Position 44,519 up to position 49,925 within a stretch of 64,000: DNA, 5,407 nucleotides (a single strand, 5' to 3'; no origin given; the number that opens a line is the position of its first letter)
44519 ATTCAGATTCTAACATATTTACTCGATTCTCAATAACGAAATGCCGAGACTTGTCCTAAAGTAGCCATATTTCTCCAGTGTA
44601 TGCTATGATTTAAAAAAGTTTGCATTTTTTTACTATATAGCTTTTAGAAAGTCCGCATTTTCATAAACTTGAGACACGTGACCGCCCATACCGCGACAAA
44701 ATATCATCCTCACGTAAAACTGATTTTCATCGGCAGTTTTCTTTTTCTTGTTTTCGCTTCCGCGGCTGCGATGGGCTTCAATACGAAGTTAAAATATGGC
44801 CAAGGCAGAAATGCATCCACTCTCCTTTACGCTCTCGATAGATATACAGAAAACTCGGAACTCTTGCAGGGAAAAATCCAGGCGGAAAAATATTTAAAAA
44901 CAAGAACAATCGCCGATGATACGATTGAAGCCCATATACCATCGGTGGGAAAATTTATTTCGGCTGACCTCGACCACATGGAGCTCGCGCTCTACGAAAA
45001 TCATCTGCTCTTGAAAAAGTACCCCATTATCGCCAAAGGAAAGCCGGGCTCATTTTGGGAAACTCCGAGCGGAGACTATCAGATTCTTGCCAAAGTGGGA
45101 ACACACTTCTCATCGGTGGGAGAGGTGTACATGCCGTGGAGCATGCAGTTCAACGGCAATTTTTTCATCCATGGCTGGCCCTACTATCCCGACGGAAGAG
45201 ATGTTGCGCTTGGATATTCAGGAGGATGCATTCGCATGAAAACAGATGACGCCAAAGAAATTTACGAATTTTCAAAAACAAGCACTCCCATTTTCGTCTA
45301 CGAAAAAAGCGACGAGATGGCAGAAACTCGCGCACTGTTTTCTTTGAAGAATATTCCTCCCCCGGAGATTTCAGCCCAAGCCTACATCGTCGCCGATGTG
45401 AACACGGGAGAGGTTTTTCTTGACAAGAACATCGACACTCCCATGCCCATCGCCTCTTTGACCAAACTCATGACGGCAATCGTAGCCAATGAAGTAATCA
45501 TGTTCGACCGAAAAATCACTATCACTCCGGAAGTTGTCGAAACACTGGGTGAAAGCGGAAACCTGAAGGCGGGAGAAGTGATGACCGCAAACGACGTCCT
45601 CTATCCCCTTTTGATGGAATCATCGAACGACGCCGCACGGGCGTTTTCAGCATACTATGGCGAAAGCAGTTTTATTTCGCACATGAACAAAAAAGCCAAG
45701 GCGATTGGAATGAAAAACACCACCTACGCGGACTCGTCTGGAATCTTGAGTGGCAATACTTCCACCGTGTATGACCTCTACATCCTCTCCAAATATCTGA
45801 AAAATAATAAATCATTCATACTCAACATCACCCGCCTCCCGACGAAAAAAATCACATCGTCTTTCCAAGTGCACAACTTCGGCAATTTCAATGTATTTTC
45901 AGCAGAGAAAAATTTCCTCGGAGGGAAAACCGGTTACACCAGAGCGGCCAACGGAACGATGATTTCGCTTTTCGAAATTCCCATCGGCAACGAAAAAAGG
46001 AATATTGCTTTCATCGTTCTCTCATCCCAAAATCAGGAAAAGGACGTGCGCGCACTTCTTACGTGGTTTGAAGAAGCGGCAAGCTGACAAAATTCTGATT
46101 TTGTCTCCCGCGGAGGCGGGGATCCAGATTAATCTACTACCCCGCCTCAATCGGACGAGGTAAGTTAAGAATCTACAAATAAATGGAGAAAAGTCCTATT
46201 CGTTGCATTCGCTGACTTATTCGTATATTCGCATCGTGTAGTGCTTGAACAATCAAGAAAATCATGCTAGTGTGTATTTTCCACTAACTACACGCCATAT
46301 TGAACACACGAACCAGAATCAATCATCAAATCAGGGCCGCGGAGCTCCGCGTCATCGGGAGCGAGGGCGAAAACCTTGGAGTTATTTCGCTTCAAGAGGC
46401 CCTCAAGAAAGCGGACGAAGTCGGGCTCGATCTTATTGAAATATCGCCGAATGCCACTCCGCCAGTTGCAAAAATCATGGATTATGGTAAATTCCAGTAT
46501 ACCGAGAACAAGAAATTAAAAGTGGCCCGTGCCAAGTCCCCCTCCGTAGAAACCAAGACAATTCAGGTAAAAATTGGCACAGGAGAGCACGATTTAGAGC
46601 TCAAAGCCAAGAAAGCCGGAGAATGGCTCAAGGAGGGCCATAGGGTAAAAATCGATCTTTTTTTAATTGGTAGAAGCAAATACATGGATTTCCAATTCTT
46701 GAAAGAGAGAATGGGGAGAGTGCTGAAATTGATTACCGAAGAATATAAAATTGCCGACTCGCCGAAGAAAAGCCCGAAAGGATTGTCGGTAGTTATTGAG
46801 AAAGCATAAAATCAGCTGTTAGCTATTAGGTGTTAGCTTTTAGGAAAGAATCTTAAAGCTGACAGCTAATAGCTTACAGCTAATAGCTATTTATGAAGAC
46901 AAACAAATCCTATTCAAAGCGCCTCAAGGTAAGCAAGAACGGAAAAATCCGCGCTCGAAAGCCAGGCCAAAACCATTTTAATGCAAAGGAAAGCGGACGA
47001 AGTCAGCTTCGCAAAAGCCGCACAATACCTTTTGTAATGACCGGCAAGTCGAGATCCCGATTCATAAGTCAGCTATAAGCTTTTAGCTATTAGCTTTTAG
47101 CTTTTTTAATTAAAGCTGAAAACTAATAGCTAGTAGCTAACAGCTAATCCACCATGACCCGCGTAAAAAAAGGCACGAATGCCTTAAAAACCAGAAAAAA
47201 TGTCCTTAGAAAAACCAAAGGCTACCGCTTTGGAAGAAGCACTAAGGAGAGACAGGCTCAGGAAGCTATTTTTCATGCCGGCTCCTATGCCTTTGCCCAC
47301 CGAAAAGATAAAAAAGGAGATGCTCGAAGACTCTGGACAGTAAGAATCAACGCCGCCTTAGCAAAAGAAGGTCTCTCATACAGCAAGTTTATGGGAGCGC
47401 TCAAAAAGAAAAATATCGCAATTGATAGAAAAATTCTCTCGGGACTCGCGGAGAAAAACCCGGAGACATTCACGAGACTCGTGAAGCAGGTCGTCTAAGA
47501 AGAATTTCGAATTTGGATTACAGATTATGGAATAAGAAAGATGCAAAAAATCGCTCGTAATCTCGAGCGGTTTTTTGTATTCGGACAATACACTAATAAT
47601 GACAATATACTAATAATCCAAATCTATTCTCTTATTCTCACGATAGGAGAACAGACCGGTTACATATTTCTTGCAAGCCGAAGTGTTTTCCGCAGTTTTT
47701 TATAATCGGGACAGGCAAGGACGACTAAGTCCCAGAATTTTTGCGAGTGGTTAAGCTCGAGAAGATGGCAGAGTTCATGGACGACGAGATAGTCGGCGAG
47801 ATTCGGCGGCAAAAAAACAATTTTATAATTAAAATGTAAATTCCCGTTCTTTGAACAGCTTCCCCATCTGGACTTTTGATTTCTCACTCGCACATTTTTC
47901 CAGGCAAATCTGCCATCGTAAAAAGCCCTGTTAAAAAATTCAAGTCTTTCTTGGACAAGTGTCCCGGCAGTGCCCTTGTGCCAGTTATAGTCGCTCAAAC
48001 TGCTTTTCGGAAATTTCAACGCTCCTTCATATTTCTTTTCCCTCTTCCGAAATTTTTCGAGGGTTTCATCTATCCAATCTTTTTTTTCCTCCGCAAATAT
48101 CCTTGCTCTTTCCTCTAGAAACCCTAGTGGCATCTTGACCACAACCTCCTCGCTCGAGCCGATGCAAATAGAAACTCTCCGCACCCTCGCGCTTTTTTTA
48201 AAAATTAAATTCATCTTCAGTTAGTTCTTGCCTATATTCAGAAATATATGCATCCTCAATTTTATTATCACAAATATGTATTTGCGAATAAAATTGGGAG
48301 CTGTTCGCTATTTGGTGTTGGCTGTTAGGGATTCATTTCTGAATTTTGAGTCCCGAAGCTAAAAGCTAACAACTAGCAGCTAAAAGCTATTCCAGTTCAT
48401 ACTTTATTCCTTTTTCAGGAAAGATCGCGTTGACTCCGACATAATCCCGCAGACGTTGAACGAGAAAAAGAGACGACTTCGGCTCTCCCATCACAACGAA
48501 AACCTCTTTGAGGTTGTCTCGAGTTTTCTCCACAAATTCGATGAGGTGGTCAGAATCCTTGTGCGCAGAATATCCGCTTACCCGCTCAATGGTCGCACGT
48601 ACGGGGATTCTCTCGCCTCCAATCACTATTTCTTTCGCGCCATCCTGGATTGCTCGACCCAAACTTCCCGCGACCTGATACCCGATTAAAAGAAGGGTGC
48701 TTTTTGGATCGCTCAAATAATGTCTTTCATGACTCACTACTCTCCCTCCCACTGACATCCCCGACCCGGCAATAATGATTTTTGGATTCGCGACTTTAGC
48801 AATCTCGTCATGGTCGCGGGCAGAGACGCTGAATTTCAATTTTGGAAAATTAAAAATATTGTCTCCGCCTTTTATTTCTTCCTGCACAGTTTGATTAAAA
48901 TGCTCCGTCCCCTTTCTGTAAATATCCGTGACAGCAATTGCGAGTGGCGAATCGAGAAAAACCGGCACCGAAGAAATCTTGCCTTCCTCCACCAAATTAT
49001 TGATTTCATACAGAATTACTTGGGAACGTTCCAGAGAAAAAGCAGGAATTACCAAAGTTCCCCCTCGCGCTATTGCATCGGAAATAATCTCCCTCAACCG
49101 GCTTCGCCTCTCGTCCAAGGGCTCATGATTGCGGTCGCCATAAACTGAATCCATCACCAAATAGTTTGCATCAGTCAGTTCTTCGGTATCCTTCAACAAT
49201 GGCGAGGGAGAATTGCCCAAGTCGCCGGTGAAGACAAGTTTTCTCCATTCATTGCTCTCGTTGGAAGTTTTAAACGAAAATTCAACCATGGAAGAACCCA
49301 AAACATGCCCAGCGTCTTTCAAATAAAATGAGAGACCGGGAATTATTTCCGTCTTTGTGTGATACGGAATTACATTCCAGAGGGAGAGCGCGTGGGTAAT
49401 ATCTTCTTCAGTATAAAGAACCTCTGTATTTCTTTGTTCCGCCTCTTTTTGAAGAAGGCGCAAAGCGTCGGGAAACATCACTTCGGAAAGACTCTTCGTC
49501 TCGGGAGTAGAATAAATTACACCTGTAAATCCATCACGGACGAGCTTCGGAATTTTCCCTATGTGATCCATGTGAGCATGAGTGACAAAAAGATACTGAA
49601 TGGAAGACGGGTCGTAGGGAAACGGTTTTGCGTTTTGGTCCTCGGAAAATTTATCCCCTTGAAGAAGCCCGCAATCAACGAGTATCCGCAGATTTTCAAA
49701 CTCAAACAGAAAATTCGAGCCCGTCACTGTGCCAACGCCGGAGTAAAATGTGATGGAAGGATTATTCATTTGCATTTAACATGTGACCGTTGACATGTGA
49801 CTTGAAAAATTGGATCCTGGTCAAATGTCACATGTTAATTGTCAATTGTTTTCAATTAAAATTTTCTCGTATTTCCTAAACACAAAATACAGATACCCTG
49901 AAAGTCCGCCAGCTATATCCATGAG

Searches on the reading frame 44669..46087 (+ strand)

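Call 68: search_protein_families(library=pfam, proteins=[window:44669-46087:+], max_evalue=0.0001)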
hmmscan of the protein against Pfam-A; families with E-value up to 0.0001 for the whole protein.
window:44669-46087:+ (472 aa): 3 families
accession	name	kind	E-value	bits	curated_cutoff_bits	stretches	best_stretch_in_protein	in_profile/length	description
PF00768.25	Peptidase_S11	-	1.3e-37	130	27.6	1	231-433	7-221/239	D-alanyl-D-alanine carboxypeptidase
PF03734.19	YkuD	-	2.7e-15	57.7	23.4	1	96-210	3-146/146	L,D-transpeptidase catalytic domain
PF13354.11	Beta-lactamase2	-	5.8e-08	32.8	22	1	240-360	3-124/214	Beta-lactamase enzyme family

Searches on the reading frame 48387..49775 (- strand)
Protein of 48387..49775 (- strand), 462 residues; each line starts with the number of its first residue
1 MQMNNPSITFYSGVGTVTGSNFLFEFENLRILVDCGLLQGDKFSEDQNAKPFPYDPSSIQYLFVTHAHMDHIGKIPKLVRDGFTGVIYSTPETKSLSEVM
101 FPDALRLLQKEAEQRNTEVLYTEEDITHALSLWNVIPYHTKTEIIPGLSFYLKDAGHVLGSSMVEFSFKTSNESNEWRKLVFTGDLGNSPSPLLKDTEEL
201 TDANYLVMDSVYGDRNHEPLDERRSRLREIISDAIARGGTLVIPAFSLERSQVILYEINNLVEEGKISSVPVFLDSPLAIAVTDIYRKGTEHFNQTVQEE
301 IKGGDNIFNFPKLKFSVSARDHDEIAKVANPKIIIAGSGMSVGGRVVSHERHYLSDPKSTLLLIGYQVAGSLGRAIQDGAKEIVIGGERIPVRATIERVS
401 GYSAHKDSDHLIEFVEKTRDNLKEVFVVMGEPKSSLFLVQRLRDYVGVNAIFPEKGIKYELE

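Call 68: search_protein_families(library=pfam, proteins=[window:48387-49775:-], max_evalue=0.0001)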
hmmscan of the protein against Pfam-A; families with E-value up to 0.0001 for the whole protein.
window:48387-49775:- (462 aa): 5 families
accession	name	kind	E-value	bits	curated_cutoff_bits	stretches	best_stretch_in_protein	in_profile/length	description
PF10996.14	Beta-Casp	-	3.8e-30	105.3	27.7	1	252-376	2-120/120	Beta-Casp domain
PF07521.17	RMMBL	-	7.8e-10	39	21.6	1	389-452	1-62/63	Zn-dependent metallo-hydrolase RNA specificity domain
PF00753.33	Lactamase_B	-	3.7e-09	37.2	22.7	1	19-107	6-92/196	Metallo-beta-lactamase superfamily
PF16661.11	Lactamase_B_6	-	2.6e-08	33.9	27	1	23-166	1-149/193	Metallo-beta-lactamase superfamily domain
PF12706.13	Lactamase_B_2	-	4.2e-07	30.2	27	1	30-150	2-117/200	Beta-lactamase superfamily domain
